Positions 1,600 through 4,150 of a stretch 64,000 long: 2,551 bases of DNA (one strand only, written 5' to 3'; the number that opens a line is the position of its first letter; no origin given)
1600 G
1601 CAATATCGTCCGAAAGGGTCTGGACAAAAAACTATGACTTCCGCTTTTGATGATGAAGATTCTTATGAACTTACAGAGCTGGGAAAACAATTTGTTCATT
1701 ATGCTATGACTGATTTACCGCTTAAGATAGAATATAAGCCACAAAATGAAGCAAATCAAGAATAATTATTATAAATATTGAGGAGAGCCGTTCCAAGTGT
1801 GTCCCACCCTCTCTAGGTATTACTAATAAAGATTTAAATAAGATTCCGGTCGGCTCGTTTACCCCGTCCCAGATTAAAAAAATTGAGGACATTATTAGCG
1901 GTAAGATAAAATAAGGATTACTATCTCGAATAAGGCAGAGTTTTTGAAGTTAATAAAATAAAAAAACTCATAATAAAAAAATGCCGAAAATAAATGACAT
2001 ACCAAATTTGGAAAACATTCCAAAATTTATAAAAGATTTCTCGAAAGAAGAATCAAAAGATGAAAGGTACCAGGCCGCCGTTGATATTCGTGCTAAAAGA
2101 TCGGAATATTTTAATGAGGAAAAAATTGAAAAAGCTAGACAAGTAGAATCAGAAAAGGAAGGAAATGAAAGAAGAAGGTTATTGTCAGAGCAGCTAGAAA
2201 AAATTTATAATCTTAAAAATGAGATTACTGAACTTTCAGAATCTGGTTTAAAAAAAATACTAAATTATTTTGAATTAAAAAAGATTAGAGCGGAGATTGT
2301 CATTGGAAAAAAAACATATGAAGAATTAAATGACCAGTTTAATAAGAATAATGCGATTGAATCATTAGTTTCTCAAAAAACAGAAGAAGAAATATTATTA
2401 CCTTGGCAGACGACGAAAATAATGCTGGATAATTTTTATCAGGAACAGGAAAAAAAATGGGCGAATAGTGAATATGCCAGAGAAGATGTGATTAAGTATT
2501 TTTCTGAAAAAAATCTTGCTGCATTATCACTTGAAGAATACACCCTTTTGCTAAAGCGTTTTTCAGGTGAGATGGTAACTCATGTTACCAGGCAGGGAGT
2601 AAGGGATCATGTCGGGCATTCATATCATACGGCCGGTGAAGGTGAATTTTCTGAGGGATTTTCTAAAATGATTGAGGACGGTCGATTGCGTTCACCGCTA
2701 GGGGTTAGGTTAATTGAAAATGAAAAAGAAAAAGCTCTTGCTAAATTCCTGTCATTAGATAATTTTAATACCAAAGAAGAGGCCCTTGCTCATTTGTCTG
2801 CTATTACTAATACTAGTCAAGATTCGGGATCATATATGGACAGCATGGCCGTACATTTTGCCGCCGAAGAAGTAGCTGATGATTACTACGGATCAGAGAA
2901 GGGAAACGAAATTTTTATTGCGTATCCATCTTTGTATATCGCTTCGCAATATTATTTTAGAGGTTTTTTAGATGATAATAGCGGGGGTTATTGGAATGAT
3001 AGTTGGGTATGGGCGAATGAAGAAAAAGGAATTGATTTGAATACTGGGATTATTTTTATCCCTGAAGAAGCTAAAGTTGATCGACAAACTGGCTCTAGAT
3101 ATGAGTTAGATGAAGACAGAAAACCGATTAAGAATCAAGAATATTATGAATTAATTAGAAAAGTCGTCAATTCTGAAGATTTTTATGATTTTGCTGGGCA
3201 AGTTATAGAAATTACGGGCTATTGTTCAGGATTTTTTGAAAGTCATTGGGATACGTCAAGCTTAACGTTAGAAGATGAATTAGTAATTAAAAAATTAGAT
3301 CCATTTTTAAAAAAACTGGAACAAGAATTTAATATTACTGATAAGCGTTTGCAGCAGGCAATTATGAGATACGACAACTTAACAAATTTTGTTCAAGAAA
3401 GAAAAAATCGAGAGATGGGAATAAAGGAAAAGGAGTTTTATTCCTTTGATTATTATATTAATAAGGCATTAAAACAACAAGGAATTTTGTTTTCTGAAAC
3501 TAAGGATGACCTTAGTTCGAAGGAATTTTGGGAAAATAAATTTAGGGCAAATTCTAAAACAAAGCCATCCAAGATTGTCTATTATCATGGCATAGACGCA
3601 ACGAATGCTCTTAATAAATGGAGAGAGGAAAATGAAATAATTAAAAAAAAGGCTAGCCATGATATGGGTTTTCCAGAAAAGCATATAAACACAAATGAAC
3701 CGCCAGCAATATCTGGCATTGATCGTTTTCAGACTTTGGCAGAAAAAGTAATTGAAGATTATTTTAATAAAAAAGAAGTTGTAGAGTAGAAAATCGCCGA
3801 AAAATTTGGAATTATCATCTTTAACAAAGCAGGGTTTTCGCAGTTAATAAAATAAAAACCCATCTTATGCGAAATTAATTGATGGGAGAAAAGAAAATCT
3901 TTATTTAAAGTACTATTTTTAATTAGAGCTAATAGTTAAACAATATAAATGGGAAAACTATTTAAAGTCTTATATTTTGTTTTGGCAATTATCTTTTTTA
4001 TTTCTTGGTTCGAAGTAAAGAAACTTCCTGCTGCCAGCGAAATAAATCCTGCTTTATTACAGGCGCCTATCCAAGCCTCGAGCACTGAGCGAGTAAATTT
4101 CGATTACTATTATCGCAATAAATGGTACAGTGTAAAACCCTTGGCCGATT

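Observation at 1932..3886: Two copies of a conserved hairpin with a compensatory stem change bracket the 602-aa ORF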

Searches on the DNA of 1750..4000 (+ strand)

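Call 12: search_rna_families(source=window, start=1750, end=4000, threshold=evalue, max_evalue=10)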
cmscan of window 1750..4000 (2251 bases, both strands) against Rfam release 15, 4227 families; matches with E-value up to 10: 3.
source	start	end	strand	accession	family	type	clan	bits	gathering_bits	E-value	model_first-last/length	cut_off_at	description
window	3826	3939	+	RF01437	S_pombe_snR10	Gene; snRNA; snoRNA; HACA-box;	CL00031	20.4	50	8.9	1-167/167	no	small nucleolar RNA snR10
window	2684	2781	+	RF04339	Plastid-psbJ-3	Cis-reg;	CL00152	17.4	61.7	9.9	1-125/125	no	Plastid-psbJ-3 3UTR RNA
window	3767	3846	+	RF00516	ylbH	Cis-reg; leader;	-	14.1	50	7.2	1-122/122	no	ylbH leader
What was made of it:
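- On Any Rfam family: Only chance-level hits (E above 7) in 1750-4000 (call 12).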

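Call 75: build_rna_model(alignment_id=A3, structure=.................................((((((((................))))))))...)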
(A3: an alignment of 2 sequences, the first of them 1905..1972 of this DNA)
Model R1 built from alignment A3 (2 sequences, 68 columns); structure: as given.
model positions 68; base pairs 8; branch points 0; effective number of sequences 1.93; information 0.827 bits per position. Calibrated on 0.2 Mb of random sequence (short: E-values are rough).
structure used (alignment columns):
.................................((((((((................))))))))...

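Call 76: search_with_rna_model(model_id=R1, source=window, filters=off, max_evalue=10)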
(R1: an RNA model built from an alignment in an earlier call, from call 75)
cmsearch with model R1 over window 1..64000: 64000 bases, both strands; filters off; matches with E-value up to 10: 30.
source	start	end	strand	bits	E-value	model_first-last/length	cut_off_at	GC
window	1905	1972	+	93.2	2.6e-17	1-68/68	no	0.24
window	3799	3864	+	88.6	2.4e-16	1-68/68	no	0.29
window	4576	4611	+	21.2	0.033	1-68/68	no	0.17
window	29660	29729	-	19.6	0.069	1-68/68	no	0.3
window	50374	50439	+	18.4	0.13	1-68/68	no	0.29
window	30824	30893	-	14.3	0.89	1-68/68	no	0.27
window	26602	26672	-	14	1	1-68/68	no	0.31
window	28889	28933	+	13.8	1.1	1-68/68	no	0.22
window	20311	20375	+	13.7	1.2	1-68/68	no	0.2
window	31634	31657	+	12.8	1.8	1-68/68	no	0.21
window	57185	57250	+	12.5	2.1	1-68/68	no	0.24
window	48553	48576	+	12.5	2.1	1-68/68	no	0.29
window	23430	23465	-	11.8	3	1-68/68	no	0.25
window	39494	39542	+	11.5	3.5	1-68/68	no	0.27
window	1938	1969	-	11.3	4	34-65/68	no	0.19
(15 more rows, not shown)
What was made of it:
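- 1905..1969 (+): Repeat copy A (R_A). It ends 11 nt before the ATG of the 602-aa ORF. The covariance model scores it 93 bits (call 76).
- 3799..3861 (+): Repeat copy B (R_B). It begins 10 nt after the stop codon of the 602-aa ORF. The covariance model scores it 89 bits (call 76).
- Closest known: REP/BIME-like intergenic hairpin repeat families. Different: There are two copies in 64 kb, both at one gene (call 76).
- The two copies score 93 and 89 bits with the covariance model, against 21 bits for the next best hit (call 76).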

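Call 88: search_with_rna_model(model_id=R1, sources=[L176, L177, L179, L087, L091, L092, L010, L103, L125, L099, L108, L117, L004, L094, L095, L007, L008, L009, L011, L012, L013], max_evalue=1)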
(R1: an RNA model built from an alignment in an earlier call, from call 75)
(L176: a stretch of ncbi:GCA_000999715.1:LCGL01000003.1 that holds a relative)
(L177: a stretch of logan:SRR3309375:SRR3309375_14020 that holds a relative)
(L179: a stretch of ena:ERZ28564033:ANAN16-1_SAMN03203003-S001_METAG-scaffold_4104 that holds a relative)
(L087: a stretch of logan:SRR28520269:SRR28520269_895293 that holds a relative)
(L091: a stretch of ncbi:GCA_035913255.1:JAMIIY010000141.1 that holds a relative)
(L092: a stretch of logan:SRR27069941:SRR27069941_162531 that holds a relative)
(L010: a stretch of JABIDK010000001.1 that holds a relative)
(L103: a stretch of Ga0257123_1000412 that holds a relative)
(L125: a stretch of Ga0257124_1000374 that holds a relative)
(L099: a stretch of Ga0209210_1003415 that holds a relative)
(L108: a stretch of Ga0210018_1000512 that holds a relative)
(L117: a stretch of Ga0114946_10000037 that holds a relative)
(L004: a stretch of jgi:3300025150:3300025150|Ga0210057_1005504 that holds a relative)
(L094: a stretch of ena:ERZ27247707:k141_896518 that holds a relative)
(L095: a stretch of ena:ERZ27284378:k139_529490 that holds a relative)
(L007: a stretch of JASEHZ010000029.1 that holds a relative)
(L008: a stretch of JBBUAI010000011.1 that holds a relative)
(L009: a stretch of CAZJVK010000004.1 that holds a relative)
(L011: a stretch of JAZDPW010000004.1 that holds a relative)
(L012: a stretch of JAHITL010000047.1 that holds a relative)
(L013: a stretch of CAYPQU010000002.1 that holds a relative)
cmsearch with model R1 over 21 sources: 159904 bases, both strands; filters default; matches with E-value up to 1: 3.
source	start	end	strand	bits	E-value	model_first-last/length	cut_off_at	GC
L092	8131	8200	+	17.6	0.46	1-68/68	no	0.23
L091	5496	5562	+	17.4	0.5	1-68/68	no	0.22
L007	4201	4220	+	17.2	0.55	40-59/68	no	0.15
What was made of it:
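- Tried and rejected: It found none in 21 related loci (call 88).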
